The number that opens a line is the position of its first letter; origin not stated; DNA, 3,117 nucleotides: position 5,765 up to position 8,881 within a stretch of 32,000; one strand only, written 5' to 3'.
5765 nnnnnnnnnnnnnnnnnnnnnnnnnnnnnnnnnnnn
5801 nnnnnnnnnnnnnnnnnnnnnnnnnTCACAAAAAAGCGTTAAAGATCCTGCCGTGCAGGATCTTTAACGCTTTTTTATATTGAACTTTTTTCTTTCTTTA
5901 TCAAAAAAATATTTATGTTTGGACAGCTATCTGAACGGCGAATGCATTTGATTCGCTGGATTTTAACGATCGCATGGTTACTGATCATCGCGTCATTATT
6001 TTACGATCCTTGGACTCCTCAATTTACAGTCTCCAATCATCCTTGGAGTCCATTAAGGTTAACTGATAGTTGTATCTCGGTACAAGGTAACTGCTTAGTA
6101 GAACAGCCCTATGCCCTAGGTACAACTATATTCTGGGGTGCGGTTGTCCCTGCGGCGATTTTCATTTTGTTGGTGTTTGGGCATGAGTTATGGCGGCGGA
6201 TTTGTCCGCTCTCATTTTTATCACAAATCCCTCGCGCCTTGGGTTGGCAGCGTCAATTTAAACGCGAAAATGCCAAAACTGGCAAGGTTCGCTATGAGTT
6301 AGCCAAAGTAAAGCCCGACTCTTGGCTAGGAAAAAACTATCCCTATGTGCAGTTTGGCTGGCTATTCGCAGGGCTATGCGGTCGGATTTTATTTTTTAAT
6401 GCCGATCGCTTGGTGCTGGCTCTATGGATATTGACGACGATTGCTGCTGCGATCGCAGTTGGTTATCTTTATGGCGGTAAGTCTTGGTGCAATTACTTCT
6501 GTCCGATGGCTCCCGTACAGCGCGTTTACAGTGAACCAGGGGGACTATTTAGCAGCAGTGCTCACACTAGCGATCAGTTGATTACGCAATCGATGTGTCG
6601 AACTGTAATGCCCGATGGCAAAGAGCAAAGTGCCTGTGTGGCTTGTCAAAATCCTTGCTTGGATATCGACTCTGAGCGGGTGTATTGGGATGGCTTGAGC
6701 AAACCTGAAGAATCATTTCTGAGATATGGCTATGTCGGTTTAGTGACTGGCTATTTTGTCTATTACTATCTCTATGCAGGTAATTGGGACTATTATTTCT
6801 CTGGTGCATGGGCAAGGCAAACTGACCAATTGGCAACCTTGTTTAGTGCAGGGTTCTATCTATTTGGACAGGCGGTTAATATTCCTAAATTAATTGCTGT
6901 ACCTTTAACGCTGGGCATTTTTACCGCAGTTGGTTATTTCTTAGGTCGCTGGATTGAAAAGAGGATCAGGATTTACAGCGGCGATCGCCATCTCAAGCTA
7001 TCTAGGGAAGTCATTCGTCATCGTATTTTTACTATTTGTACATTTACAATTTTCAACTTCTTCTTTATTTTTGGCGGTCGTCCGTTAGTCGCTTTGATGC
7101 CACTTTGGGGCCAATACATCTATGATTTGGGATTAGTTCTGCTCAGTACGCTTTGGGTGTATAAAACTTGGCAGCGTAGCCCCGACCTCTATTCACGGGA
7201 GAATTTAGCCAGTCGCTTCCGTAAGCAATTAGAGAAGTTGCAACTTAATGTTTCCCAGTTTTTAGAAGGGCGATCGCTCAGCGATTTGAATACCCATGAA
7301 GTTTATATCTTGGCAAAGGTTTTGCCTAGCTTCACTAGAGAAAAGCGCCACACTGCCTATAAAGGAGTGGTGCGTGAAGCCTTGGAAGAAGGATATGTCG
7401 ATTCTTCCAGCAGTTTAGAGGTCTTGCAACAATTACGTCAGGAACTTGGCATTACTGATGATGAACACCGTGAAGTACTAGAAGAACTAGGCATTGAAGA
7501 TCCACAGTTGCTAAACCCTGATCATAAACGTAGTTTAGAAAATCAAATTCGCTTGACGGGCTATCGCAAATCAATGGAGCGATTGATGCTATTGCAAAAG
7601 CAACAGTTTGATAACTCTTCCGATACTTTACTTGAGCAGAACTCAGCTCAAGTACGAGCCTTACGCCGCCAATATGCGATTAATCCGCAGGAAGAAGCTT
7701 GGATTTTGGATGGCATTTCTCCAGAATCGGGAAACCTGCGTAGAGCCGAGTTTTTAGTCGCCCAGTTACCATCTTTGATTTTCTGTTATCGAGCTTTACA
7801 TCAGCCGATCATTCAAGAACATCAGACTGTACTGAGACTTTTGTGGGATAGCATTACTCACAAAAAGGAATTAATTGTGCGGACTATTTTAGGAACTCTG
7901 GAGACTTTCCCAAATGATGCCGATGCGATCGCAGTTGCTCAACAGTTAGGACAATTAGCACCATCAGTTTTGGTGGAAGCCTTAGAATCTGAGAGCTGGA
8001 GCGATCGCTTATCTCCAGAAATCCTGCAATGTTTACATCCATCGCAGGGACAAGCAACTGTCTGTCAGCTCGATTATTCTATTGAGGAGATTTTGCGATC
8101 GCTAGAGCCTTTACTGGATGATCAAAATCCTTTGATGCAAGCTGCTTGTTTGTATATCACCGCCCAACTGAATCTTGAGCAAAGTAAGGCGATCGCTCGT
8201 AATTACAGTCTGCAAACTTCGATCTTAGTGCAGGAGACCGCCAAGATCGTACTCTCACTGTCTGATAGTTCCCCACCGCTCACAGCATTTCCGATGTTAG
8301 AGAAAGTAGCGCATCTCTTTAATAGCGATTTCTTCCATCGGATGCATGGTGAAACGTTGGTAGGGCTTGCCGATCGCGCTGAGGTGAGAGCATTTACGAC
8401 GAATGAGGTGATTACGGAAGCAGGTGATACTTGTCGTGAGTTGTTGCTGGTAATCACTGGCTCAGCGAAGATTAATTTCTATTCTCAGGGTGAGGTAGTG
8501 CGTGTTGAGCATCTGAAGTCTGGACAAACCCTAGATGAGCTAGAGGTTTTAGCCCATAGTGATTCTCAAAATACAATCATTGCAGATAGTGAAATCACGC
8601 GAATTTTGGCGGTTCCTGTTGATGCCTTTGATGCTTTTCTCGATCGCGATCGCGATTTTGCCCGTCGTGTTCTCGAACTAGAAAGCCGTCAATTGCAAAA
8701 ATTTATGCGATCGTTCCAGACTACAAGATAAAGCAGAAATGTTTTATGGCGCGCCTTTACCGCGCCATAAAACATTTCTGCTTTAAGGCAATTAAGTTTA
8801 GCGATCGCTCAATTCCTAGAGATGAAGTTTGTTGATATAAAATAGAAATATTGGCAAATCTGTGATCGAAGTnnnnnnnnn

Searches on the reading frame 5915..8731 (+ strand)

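Call 30: search_protein_families(library=pfam, max_evalue=0.001, proteins=[window:5915-8731:+])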
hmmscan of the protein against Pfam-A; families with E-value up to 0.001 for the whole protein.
window:5915-8731:+ (938 aa): 2 families
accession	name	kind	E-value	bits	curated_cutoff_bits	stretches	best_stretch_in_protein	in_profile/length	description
PF00027.35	cNMP_binding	-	4.8e-11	42.9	27.5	1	825-912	2-89/89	Cyclic nucleotide-binding domain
PF12801.12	Fer4_5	-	0.00017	22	22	1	175-206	7-38/48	4Fe-4S binding domain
